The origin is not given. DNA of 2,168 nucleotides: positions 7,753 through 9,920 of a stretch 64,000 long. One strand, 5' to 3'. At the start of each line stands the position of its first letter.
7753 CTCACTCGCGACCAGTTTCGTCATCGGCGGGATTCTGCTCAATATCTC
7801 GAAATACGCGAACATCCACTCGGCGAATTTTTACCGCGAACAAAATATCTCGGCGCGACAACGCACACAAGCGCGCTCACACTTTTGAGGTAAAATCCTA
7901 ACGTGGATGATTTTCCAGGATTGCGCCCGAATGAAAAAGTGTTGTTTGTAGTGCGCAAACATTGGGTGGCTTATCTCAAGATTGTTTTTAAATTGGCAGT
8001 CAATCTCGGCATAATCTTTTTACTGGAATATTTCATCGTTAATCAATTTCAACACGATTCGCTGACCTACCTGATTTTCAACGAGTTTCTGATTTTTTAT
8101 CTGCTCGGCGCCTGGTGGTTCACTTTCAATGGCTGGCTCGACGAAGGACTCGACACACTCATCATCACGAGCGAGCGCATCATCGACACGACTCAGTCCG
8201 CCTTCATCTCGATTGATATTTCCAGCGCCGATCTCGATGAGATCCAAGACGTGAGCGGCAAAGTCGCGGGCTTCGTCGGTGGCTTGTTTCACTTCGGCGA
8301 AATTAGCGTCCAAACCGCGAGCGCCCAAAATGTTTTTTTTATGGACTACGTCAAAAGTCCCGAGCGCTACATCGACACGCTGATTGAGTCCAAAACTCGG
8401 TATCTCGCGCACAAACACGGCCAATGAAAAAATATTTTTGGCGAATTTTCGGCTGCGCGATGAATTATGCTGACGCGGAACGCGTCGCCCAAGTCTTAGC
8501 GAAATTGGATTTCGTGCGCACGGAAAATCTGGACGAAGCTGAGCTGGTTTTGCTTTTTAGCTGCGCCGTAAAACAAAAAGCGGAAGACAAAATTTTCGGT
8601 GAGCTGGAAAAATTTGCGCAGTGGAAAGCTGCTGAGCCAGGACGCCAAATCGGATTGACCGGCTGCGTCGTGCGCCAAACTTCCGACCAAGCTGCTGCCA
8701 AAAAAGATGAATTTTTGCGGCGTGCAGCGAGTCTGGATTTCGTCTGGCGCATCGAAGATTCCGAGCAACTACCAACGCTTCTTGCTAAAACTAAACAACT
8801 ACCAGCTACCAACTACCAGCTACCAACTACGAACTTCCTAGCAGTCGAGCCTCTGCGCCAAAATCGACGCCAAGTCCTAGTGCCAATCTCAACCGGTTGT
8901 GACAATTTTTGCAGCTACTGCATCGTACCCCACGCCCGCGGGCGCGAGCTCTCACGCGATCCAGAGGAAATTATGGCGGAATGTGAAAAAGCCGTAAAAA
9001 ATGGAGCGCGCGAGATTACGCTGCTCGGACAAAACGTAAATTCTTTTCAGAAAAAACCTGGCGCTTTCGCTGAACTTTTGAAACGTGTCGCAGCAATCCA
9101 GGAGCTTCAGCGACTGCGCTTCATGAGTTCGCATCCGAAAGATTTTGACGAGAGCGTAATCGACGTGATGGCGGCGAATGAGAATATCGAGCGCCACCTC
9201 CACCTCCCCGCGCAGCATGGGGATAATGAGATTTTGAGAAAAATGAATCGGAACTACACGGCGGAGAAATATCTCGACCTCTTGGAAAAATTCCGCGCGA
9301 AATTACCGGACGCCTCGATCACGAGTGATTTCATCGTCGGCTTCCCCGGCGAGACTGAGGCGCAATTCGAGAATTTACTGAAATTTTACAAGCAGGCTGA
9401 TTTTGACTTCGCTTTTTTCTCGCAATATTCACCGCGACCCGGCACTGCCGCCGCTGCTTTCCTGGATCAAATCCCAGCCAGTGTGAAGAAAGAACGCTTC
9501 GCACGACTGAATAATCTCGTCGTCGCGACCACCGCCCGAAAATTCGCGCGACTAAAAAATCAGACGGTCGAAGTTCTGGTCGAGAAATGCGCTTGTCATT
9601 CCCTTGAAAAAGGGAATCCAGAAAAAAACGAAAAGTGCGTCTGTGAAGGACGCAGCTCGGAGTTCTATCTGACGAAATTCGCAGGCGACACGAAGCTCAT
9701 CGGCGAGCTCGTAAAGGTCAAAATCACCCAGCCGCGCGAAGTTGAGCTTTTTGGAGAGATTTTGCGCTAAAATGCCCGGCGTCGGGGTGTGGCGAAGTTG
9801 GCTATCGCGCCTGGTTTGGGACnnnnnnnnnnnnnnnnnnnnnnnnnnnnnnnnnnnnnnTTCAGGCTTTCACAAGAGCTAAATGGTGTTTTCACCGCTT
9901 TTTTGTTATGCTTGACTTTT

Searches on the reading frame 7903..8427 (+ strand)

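Call 70: search_protein_families(library=pfam, proteins=[window:7903-8427:+])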
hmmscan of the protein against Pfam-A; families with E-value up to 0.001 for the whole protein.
window:7903-8427:+ (174 aa): 1 family
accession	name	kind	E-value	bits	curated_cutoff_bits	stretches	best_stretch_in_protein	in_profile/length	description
PF14470.12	bPH_3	-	0.00069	20.5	23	0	74-140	18-72/95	Bacterial PH domain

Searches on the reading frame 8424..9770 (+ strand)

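Call 70: search_protein_families(library=pfam, proteins=[window:8424-9770:+])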
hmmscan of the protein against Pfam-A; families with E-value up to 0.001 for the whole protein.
window:8424-9770:+ (448 aa): 2 families
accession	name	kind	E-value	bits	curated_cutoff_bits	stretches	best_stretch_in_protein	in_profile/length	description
PF04055.27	Radical_SAM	-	4.7e-29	102.1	29.5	1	153-321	1-165/166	Radical SAM superfamily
PF00919.26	UPF0004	-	2e-19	69.9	27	1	3-95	1-91/98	Uncharacterized protein family UPF0004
